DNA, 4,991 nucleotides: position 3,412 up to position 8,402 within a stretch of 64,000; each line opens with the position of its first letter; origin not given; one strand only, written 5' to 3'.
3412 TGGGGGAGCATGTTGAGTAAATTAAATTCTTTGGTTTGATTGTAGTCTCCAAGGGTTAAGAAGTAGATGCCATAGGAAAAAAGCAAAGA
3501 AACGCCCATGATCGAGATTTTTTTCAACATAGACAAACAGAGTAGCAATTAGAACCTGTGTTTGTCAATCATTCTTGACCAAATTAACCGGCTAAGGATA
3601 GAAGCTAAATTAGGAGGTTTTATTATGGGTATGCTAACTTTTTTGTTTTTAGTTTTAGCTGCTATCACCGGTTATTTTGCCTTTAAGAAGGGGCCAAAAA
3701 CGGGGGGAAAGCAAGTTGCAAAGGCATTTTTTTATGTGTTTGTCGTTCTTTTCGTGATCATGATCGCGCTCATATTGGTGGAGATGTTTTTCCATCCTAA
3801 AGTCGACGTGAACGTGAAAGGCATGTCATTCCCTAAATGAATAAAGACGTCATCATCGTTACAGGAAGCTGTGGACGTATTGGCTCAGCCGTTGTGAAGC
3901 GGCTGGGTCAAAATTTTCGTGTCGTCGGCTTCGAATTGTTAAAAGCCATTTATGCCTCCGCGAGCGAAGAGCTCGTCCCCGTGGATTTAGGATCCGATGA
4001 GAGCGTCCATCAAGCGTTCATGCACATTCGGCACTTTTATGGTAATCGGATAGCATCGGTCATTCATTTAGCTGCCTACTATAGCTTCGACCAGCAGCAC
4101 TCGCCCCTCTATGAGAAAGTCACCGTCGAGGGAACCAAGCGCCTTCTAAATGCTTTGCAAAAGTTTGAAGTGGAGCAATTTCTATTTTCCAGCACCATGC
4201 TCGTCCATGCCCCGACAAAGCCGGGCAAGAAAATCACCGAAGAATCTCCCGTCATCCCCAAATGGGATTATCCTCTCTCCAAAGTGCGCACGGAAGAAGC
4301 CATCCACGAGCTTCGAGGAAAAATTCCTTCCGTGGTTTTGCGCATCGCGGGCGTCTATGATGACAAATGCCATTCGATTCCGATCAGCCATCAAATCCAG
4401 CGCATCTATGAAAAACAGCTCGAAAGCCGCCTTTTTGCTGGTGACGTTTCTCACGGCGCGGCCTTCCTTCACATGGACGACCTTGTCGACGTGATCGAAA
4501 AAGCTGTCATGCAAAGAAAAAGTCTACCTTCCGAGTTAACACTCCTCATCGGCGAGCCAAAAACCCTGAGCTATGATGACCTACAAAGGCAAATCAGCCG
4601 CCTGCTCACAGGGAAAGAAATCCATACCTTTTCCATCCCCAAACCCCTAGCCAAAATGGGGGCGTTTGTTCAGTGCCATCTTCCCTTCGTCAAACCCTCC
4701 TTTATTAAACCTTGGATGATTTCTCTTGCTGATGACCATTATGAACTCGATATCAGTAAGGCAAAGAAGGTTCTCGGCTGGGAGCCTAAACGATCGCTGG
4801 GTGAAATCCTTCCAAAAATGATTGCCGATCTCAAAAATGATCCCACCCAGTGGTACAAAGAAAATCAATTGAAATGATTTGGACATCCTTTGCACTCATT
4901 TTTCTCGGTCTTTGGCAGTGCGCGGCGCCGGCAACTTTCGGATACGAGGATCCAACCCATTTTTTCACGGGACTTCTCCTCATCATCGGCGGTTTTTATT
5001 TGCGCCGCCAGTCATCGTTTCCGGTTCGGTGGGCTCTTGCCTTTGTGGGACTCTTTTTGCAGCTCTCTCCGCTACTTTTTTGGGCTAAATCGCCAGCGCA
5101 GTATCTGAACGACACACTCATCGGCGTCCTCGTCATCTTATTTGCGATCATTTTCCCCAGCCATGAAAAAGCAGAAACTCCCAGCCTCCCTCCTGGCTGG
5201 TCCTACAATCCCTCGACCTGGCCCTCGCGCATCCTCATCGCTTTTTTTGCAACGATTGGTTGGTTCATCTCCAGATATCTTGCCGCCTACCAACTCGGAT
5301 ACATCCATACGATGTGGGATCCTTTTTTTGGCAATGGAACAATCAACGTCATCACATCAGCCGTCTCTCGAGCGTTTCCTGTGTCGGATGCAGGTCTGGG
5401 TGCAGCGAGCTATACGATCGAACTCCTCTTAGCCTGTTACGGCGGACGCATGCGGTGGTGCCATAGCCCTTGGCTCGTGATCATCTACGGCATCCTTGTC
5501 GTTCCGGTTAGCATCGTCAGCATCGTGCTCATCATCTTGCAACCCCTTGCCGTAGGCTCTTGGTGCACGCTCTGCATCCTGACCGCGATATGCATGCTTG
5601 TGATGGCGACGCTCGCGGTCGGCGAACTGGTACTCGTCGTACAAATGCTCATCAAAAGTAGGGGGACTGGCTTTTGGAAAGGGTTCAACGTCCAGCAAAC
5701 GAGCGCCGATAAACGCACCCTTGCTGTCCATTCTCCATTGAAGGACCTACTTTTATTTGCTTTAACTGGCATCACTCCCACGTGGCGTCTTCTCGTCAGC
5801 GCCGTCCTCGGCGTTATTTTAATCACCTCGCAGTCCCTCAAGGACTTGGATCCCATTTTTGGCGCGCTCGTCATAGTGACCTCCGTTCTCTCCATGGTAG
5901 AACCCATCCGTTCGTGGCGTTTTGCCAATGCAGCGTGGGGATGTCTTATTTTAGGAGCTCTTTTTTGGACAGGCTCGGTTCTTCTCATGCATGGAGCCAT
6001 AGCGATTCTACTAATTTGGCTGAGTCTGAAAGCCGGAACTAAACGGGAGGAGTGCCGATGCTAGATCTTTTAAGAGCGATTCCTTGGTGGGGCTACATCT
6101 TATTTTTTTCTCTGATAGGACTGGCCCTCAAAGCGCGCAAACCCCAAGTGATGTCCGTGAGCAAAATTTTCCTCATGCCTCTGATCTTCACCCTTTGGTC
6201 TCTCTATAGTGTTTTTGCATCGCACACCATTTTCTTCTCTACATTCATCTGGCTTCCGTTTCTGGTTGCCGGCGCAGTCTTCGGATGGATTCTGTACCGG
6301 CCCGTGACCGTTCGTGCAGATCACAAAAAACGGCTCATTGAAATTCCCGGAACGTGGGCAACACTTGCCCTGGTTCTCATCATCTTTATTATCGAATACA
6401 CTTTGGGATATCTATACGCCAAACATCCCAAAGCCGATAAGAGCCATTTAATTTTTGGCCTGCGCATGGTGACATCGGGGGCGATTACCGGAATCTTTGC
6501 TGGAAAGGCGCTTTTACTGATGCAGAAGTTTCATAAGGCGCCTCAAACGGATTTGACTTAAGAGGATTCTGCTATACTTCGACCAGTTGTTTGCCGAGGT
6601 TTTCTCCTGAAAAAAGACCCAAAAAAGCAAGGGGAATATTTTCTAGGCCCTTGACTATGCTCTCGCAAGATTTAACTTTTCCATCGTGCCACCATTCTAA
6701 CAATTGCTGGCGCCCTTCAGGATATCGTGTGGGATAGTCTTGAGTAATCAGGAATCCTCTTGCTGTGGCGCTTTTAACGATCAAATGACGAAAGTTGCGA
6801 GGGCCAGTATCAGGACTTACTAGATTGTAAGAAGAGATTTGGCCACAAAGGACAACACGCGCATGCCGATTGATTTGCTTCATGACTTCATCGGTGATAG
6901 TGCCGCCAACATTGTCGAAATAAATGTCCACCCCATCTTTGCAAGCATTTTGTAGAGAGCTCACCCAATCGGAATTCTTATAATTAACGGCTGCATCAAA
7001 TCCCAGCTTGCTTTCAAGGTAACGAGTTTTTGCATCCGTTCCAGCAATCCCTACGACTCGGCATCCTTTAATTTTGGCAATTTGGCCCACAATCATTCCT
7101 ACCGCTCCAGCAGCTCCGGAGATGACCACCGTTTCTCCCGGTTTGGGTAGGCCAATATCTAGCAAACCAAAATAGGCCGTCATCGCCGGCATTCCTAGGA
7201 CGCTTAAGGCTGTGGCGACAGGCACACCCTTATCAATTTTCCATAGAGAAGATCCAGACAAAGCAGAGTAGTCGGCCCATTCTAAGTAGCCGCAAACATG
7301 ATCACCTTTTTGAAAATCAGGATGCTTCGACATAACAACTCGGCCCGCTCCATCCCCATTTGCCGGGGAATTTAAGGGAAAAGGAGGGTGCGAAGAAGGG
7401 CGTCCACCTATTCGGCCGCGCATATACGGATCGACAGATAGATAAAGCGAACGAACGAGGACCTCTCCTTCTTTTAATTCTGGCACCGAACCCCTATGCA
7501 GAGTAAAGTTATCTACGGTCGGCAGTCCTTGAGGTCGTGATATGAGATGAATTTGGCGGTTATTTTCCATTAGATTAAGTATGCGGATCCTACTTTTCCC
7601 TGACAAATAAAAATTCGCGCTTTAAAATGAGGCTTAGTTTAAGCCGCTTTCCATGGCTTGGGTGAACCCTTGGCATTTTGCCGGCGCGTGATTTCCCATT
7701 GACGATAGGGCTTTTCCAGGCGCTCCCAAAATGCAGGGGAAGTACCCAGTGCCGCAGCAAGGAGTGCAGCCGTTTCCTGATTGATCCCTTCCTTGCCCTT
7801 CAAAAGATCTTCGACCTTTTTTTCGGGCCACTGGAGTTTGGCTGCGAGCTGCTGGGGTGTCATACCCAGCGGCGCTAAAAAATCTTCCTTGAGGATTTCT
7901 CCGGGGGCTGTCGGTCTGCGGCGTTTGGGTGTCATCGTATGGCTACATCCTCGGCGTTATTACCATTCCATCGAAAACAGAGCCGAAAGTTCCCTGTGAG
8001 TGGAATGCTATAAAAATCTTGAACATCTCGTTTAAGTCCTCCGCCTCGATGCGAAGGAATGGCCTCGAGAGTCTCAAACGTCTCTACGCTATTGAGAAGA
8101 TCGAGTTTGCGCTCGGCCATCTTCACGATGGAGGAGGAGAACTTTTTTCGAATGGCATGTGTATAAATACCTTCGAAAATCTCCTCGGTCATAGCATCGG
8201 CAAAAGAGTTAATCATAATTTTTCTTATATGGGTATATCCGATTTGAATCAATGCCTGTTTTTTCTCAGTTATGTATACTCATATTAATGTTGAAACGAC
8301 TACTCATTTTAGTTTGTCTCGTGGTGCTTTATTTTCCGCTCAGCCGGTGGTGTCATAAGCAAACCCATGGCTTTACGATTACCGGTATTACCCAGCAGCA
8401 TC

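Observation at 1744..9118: Three-member family of membrane-anchored protein-kinase-like proteins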

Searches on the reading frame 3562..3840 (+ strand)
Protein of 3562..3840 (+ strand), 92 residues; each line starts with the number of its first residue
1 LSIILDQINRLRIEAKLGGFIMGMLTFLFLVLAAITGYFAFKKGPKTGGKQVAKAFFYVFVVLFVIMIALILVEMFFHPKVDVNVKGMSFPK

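Call 12: search_protein_families(library=pfam, proteins=[window:3562-3840:+], max_evalue=0.01)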
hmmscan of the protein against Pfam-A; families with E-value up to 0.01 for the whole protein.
window:3562-3840:+ (92 aa): 3 families
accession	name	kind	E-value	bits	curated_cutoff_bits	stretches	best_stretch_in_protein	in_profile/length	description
PF04515.18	Choline_transpo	-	3.5e-05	23.6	26.9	1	4-78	238-308/326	Plasma-membrane choline transporter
PF01292.26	Ni_hydr_CYTB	-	0.004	17.4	30.1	1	17-78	97-165/179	Prokaryotic cytochrome b561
PF05767.17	Pox_A14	-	0.0061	17.1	27.7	1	27-77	19-69/93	Poxvirus virion envelope protein A14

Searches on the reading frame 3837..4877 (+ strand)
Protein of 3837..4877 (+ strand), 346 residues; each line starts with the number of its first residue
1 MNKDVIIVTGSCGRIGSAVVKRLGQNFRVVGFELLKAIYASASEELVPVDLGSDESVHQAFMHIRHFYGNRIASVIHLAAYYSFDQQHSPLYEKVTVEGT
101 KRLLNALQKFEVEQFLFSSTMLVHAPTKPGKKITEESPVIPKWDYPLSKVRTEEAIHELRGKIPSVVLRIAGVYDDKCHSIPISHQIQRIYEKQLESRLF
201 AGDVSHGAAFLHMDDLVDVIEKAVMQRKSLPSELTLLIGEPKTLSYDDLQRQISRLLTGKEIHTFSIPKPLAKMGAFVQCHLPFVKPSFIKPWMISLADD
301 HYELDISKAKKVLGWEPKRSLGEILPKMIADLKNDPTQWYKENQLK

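Call 12: search_protein_families(library=pfam, proteins=[window:3837-4877:+], max_evalue=0.01)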
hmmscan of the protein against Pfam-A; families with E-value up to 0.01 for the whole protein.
window:3837-4877:+ (346 aa): 7 families
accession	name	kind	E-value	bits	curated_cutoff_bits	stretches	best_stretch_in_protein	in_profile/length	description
PF01370.27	Epimerase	-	9.3e-20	71.5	20.9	1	6-231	1-232/240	NAD dependent epimerase/dehydratase family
PF16363.11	GDP_Man_Dehyd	-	3.8e-16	59.9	27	1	7-328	1-332/332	GDP-mannose 4,6 dehydratase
PF04321.23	RmlD_sub_bind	-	3.6e-11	43.1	27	1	6-179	3-157/287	RmlD substrate binding domain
PF01073.25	3Beta_HSD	-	4.1e-10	39.6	22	1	7-181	1-189/280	3-beta hydroxysteroid dehydrogenase/isomerase family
PF07993.18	NAD_binding_4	-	1e-07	31.9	20.1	1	70-175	87-209/258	Male sterility protein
PF05368.20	NmrA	-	0.0024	18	27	0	3-269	2-245/298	NmrA-like family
PF13460.12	NAD_binding_10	-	0.0034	17.7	27.2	1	10-130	1-110/184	NAD(P)H-binding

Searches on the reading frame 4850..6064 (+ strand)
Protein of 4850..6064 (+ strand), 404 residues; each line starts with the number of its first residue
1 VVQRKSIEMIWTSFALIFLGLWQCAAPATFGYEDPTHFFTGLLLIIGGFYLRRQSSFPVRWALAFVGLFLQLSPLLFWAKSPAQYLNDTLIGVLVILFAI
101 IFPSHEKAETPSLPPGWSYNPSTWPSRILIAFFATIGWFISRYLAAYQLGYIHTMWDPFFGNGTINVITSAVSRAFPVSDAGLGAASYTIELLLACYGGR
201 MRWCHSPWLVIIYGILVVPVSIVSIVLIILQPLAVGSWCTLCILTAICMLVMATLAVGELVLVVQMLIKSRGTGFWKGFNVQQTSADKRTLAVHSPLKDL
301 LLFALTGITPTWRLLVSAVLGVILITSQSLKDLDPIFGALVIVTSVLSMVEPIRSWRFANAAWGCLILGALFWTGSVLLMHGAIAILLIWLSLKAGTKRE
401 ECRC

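Call 12: search_protein_families(library=pfam, proteins=[window:4850-6064:+], max_evalue=0.01)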
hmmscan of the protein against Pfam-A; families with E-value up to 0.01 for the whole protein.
window:4850-6064:+ (404 aa): 2 families
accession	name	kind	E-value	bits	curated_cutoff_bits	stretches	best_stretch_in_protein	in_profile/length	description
PF07884.19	VKOR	-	1.1e-16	61.6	27.5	1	129-256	2-133/134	Vitamin K epoxide reductase family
PF03779.20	SPW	-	0.0016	19.3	31.5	1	60-105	3-48/93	SPW repeat domain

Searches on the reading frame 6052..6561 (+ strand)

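Call 12: search_protein_families(library=pfam, proteins=[window:6052-6561:+], max_evalue=0.01)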
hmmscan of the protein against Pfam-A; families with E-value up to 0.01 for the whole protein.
window:6052-6561:+ (169 aa): 1 family
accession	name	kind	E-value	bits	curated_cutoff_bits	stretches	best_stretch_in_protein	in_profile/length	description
PF20327.3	DUF6622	-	0.00012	22.5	27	1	6-157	16-173/183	Family of unknown function (DUF6622)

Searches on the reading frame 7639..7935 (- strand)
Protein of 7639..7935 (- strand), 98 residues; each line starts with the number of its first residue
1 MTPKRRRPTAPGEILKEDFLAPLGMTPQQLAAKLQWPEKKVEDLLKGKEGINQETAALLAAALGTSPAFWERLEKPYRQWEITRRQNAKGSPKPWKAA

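Call 12: search_protein_families(library=pfam, proteins=[window:7639-7935:-], max_evalue=0.01)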
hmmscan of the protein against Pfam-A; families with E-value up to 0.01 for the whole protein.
window:7639-7935:- (98 aa): 3 families
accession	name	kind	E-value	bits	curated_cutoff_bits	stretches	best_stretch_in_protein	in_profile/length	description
PF01381.28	HTH_3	-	3.9e-05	24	23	1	22-69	7-54/55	Helix-turn-helix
PF13560.12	HTH_31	-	4.1e-05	24.2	27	1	24-72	14-63/64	Helix-turn-helix domain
PF13443.12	HTH_26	-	0.0017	19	22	1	20-68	6-55/63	Cro/C1-type HTH DNA-binding domain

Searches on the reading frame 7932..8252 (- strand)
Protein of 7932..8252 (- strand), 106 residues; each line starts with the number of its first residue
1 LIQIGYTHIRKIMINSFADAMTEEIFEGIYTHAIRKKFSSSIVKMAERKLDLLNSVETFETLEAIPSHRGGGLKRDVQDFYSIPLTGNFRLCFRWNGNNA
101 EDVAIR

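Call 12: search_protein_families(library=pfam, proteins=[window:7932-8252:-], max_evalue=0.01)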
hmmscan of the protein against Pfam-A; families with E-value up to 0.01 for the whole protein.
window:7932-8252:- (106 aa): 1 family
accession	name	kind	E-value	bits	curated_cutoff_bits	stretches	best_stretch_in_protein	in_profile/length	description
PF05015.19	HigB-like_toxin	-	5.8e-08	33.5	27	1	16-102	2-85/91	RelE-like toxin of type II toxin-antitoxin system HigB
